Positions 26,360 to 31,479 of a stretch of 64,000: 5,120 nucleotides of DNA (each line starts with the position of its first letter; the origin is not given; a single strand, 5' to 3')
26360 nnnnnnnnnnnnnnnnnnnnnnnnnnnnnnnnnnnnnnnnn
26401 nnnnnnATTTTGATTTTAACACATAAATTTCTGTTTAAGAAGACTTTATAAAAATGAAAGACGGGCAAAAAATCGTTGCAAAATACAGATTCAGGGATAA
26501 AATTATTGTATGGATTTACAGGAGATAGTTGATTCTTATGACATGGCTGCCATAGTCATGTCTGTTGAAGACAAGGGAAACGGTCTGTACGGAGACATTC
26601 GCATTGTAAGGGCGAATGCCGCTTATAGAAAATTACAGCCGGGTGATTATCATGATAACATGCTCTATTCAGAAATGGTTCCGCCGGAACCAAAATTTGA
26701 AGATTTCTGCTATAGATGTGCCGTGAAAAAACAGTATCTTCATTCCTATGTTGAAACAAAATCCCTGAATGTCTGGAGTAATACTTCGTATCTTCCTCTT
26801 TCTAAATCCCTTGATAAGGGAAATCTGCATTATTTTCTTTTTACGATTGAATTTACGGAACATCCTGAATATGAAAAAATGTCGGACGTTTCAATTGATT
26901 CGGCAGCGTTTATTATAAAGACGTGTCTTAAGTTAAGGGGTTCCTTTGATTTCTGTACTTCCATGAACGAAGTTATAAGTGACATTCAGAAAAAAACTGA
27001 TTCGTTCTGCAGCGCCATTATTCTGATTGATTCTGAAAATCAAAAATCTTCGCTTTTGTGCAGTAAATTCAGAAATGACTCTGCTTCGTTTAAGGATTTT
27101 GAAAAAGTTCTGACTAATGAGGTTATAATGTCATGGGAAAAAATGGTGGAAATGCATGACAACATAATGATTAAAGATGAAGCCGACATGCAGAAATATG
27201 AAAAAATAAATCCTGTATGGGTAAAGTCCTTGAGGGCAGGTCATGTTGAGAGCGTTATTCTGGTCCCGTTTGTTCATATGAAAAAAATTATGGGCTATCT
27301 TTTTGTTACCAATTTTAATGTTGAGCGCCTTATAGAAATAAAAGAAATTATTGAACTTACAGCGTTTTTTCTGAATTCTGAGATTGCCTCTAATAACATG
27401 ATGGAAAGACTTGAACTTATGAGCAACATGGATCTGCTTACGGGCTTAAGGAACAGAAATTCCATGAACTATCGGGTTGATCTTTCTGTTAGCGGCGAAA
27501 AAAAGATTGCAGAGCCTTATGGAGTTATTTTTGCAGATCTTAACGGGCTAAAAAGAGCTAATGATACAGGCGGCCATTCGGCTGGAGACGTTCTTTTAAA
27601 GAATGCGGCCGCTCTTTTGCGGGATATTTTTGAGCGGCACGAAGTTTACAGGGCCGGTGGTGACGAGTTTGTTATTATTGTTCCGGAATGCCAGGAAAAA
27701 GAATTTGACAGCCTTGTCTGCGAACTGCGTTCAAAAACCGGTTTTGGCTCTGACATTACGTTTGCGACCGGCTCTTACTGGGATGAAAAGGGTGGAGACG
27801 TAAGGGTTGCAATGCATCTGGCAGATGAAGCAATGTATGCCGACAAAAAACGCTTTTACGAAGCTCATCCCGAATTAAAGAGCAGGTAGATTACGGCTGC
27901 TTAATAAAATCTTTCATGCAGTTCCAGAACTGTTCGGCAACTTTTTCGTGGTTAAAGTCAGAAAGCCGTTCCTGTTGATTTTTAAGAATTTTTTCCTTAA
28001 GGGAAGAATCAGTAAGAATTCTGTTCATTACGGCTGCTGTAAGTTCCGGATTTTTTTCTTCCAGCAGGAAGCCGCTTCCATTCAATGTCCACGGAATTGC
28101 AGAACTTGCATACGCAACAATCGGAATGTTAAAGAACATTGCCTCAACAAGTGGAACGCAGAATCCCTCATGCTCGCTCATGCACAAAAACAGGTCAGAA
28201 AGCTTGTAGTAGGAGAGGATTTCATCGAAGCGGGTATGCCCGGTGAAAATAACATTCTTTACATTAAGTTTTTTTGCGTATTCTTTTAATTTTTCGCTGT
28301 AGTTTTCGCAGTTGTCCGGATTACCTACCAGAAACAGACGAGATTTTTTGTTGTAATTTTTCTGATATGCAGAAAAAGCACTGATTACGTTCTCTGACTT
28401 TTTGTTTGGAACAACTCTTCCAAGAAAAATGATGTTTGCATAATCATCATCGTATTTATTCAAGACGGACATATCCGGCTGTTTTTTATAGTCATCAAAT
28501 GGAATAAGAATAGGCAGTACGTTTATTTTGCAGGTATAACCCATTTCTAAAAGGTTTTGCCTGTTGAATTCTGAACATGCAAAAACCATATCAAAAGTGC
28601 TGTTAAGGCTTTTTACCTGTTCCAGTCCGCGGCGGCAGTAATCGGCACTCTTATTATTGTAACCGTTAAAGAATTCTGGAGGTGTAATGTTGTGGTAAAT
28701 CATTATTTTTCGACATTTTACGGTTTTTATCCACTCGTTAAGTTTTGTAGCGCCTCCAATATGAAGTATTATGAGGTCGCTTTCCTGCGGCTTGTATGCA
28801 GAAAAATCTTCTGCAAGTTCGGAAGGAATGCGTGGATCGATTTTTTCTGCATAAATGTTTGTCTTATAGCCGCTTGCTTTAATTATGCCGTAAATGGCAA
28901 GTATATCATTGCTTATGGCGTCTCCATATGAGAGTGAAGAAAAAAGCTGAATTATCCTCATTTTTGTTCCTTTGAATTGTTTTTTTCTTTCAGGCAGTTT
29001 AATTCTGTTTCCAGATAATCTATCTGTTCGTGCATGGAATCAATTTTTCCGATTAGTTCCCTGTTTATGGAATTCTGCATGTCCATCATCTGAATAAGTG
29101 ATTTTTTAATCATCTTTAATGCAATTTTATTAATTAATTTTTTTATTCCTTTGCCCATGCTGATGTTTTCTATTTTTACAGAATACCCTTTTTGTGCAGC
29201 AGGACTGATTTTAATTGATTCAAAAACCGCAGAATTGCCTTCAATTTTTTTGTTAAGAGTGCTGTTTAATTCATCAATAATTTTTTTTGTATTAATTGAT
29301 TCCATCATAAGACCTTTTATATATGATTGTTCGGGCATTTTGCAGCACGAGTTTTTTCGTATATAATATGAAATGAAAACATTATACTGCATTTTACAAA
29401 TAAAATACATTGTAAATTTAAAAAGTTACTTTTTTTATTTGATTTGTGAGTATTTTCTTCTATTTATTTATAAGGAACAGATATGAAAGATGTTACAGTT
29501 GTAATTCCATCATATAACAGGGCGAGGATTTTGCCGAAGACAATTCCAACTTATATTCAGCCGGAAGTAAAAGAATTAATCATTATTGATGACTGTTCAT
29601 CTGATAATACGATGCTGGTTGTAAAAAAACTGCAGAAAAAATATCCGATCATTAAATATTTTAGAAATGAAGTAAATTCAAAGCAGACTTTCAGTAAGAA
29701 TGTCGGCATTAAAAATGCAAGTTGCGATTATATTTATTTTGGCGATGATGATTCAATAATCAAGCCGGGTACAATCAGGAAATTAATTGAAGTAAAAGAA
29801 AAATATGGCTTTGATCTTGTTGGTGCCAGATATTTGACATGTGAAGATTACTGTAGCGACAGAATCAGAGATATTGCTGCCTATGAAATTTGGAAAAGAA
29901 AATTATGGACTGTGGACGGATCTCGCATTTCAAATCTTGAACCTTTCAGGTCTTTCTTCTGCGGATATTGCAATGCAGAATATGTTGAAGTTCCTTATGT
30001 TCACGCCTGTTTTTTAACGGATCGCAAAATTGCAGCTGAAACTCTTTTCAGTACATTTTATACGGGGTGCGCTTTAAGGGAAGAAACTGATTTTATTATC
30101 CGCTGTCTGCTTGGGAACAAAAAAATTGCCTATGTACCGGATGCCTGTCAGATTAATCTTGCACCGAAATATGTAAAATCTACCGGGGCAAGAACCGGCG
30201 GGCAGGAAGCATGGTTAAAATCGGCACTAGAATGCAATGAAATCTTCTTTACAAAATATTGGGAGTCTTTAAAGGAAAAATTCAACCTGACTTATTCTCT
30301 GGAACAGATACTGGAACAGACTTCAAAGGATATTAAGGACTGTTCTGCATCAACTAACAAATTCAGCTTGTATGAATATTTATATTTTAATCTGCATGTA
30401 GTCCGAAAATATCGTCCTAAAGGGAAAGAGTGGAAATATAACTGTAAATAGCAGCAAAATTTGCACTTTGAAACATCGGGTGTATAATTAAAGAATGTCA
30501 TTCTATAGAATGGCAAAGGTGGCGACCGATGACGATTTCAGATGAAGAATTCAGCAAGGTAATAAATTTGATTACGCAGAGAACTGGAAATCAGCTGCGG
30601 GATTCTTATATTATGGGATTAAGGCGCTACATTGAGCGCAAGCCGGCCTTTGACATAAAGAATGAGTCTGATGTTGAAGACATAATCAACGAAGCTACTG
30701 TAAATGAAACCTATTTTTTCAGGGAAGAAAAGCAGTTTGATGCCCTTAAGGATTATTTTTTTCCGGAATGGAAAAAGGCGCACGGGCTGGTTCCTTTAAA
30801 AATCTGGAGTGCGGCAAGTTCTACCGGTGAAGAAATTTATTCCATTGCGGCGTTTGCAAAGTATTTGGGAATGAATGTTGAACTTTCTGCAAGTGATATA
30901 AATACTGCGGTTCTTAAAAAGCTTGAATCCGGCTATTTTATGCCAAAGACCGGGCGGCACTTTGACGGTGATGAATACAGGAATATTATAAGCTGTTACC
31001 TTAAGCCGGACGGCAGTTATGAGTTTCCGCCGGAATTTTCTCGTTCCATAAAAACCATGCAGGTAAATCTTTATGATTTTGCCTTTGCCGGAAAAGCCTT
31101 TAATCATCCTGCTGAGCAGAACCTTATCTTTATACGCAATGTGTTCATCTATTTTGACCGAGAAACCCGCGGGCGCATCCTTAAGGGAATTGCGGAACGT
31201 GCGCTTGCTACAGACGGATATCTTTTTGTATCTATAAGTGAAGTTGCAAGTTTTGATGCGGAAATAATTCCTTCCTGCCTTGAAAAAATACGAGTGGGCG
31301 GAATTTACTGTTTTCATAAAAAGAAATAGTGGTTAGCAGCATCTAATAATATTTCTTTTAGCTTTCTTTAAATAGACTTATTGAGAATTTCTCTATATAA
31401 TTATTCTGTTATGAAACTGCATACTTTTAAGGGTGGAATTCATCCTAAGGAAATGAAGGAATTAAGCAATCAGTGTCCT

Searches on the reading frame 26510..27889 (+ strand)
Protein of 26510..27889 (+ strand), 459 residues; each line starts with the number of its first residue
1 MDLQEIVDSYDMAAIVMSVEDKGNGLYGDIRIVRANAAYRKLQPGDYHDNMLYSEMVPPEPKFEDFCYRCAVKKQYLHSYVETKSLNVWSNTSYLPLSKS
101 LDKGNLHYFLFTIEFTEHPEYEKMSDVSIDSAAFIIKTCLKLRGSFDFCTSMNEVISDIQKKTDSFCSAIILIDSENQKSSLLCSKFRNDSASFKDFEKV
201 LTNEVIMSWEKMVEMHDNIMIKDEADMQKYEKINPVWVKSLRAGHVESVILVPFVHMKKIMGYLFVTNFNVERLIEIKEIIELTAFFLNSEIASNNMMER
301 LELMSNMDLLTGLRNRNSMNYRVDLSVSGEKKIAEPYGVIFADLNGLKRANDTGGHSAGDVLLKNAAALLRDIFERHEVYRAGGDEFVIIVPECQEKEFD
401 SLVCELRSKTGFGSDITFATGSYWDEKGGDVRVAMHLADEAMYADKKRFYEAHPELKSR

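Call 17: search_protein_families(library=ncbifam, proteins=[window:26510-27889:+], max_evalue=0.00001)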
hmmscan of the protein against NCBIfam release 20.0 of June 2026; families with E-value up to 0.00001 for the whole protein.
window:26510-27889:+ (459 aa): 19 families
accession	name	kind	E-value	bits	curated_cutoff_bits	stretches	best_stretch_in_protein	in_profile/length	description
NF007423.1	PRK09966.1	equivalog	3.1e-22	79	325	1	299-446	233-390/390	diguanylate cyclase DgcN/YfiN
NF007380.0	PRK09894.1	equivalog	9.8e-22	77.6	256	1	299-447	123-278/296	diguanylate cyclase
TIGR00254.1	GGDEF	domain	1.3e-19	70.5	37.4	1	301-408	1-109/168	diguanylate cyclase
NF007474.0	PRK10060.1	equivalog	1.1e-18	66.8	782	1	296-446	228-385/663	cyclic di-GMP phosphodiesterase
NF038266.1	diguan_SiaD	equivalog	4.2e-18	65.7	290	1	296-408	85-198/252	biofilm regulation diguanylate cyclase SiaD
NF007298.0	PRK09776.1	equivalog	1.1e-16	60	1135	1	294-396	673-776/1111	diguanylate cyclase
NF040885.1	diguan_DgcJ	equivalog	2.2e-16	59.7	500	1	307-448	343-488/493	diguanylate cyclase DgcJ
NF047654.1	DiguCycDgcRLepto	equivalog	3e-15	55.9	500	1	281-409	110-238/295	diguanylate cyclase DgcR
NF047872.1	GGDEF_GdpS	equivalog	3.2e-14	52.9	400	1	257-394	139-277/355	GGDEF domain-containing protein GdpS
NF051473.1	DigCycDgcsShew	equivalog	9.9e-14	51.4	400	1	263-393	97-224/291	diguanylate cyclase DgcS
NF007135.0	PRK09581.1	equivalog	1.1e-13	50.9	474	1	295-398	283-386/457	PleD family two-component system response regulator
NF053781.1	cdiGMPphdstlr2612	equivalog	6.6e-13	47.2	1600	1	301-405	836-942/1268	Tlr1612 family c-di-GMP phosphodiesterase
NF011955.1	PRK15426.1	equivalog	4.3e-12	45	408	1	299-409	392-503/564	cellulose biosynthesis regulator diguanylate cyclase DgcQ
NF045675.1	PhdiestaseDibA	equivalog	1.1e-11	43.8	980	1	296-398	194-297/623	phosphodiesterase DibA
NF041606.1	dguan_cyc_DgcA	equivalog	3.1e-10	39.5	370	1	249-408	123-282/340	diguanylate cyclase DgcA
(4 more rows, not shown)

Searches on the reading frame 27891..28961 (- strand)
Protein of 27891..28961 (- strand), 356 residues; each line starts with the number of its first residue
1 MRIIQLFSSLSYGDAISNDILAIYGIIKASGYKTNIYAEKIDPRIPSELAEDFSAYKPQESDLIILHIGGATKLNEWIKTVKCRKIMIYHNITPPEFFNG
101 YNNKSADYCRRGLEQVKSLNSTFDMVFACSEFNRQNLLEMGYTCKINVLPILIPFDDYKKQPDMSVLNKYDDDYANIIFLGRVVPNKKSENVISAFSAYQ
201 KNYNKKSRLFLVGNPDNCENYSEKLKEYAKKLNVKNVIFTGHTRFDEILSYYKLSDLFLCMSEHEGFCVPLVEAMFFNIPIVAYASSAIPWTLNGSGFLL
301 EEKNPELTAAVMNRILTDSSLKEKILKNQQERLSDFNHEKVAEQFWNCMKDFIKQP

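Call 17: search_protein_families(library=ncbifam, proteins=[window:27891-28961:-], max_evalue=0.00001)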
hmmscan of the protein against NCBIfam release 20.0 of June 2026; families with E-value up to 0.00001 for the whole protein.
window:27891-28961:- (356 aa): 23 families
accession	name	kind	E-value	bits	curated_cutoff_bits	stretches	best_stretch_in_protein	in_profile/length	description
TIGR03999.1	thiol_BshA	equivalog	1.9e-20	73.2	273.7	1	124-351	146-372/375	N-acetyl-alpha-D-glucosaminyl L-malate synthase BshA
TIGR04157.1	glyco_rSAM_CFB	subfamily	1e-15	57.6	400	1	161-290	212-336/406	TIGR04157 family glycosyltransferase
NF050056.1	ProtGlycPglH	equivalog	2.7e-15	56.3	600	1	174-351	179-352/354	GalNAc-alpha-(1->4)-GalNAc-alpha-(1->3)-diNAcBac-PP-undecaprenol alpha-1,4-N-acetyl-D-galactosaminyltransferase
NF049988.1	MGlcDAGSynMgs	equivalog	1.6e-14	54.1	400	1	168-354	208-389/398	alpha-monoglucosyldiacylglycerol synthase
NF012028.0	PRK15484.1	subfamily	1.7e-14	53.7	618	1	139-352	156-378/380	lipopolysaccharide N-acetylglucosaminyltransferase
NF041876.1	EPS_EpsE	equivalog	2.6e-12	46.7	400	1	145-343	187-387/389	exopolysaccharide biosynthesis GT4 family glycosyltransferase EpsE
NF047684.1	TeichurnBiosyTuaC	equivalog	9.7e-12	44.5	550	1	123-345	165-382/391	teichuronic acid biosynthesis protein TuaC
TIGR02149.1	glgA_Coryne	subfamily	2.7e-11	43.2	302.4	1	123-348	145-386/391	glycogen synthase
NF046085.1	XrtY_assoc_Gly1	equivalog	7.2e-11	41.6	400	1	125-353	163-385/387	XrtY-associated glycosyltransferase XYAG1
TIGR03449.1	mycothiol_MshA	equivalog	7.4e-11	41.6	462.5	1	176-351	222-402/406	D-inositol-3-phosphate glycosyltransferase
NF047880.1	glyco_SdgA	exception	2.3e-10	39.7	800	1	172-345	313-483/488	serine-aspartate repeat adhesin O-glycosyltransferase SdgA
NF038298.1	EPS_HpsO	equivalog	2.4e-10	39.7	575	1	135-347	159-382/388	hormogonium polysaccharide biosynthesis glycosyltransferase HpsO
NF041010.1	glycosy_Agl16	equivalog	9.6e-10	37.8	575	1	117-346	128-345/352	glycosylation protein Agl16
NF038295.1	EPS_HpsP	equivalog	1.6e-09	37.3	550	1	148-350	180-385/388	hormogonium polysaccharide biosynthesis glycosyltransferase HpsP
NF053787.1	GlcN_PG_synth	equivalog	1.2e-08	34.2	480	1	114-324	134-333/361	N-acetylglucosaminyl phosphatidylglycerol synthase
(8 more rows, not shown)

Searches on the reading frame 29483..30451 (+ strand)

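Call 17: search_protein_families(library=ncbifam, proteins=[window:29483-30451:+], max_evalue=0.00001)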
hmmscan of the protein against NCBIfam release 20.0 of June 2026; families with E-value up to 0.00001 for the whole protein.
window:29483-30451:+ (322 aa): 17 families
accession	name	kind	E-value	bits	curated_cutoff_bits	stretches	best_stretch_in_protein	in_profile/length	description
NF050050.1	ProtGlycPglI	equivalog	1.9e-15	57.1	500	1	3-113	3-115/306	GalNAc(5)-diNAcBac-PP-undecaprenol beta-1,3-glucosyltransferase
NF007482.0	PRK10073.1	equivalog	2.6e-14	53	423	1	3-113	7-118/334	glycosyltransferase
NF047683.1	TeichurnBiosyTuaG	equivalog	2e-13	50.6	400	1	3-119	7-127/252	teichuronic acid biosynthesis protein TuaG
TIGR03965.1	mycofact_glyco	equivalog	2e-13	50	280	1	2-221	74-276/467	mycofactocin biosynthesis glycosyltransferase MftF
NF038302.1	EPS_HpsE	equivalog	4.5e-12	45.6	300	1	3-106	2-112/307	hormogonium polysaccharide biosynthesis glycosyltransferase HpsE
NF041875.1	EPS_EpsD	equivalog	3.2e-11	43.2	370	1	4-104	1-103/325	exopolysaccharide biosynthesis glycosyltransferase EpsD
TIGR03937.1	PgaC_IcaA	equivalog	4.7e-11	42.3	422.3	1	2-103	45-148/407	poly-beta-1,6-N-acetyl-D-glucosamine synthase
NF038299.1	EPS_HpsN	equivalog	8.3e-11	41.4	425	1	4-100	3-101/317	hormogonium polysaccharide biosynthesis glycosyltransferase HpsN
NF053739.1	GlytfEpsEBac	equivalog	4.7e-10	38.9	450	1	4-129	3-132/265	glycosyltransferase EpsE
TIGR04017.1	WcaA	equivalog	2.1e-09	37.4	495.75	1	4-124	7-125/279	colanic acid biosynthesis glycosyltransferase WcaA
TIGR04440.1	glyco_TIGR04440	domain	1.8e-08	34.4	70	1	4-133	2-135/215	TIGR00180 family glycosyltransferase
NF007453.0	PRK10018.1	equivalog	2e-08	34.2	382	1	4-124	8-126/280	colanic acid biosynthesis glycosyltransferase WcaA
NF047588.1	GlcsyltransPgfSStrep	equivalog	8.9e-08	31.7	500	1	4-117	3-121/308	glycosyltransferase PgfS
NF007986.1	PRK10714.1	equivalog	6.1e-07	28.8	529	1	2-120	6-129/316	undecaprenyl-phosphate 4-deoxy-4-formamido-L-arabinose transferase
NF045692.1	OglycostaseCruG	equivalog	2.7e-06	26.6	600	1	3-114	42-161/386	2'-O-glycosyltransferase CruG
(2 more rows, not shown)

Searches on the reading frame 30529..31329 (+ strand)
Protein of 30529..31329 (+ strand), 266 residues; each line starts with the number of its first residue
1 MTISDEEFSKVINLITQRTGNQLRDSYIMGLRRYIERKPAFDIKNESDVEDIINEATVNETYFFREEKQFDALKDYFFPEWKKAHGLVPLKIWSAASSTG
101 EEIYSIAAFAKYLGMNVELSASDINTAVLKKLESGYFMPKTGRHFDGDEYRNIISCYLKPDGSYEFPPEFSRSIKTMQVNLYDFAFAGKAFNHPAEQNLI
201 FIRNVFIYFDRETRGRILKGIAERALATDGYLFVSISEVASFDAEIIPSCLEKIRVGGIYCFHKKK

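Call 17: search_protein_families(library=ncbifam, proteins=[window:30529-31329:+], max_evalue=0.00001)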
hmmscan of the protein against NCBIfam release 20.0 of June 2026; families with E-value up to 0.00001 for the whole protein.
window:30529-31329:+ (266 aa): 1 family
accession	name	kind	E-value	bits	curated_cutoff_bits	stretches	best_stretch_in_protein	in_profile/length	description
NF007902.0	PRK10611.1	equivalog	2.9e-26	92.3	435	1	3-240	22-266/287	protein-glutamate O-methyltransferase CheR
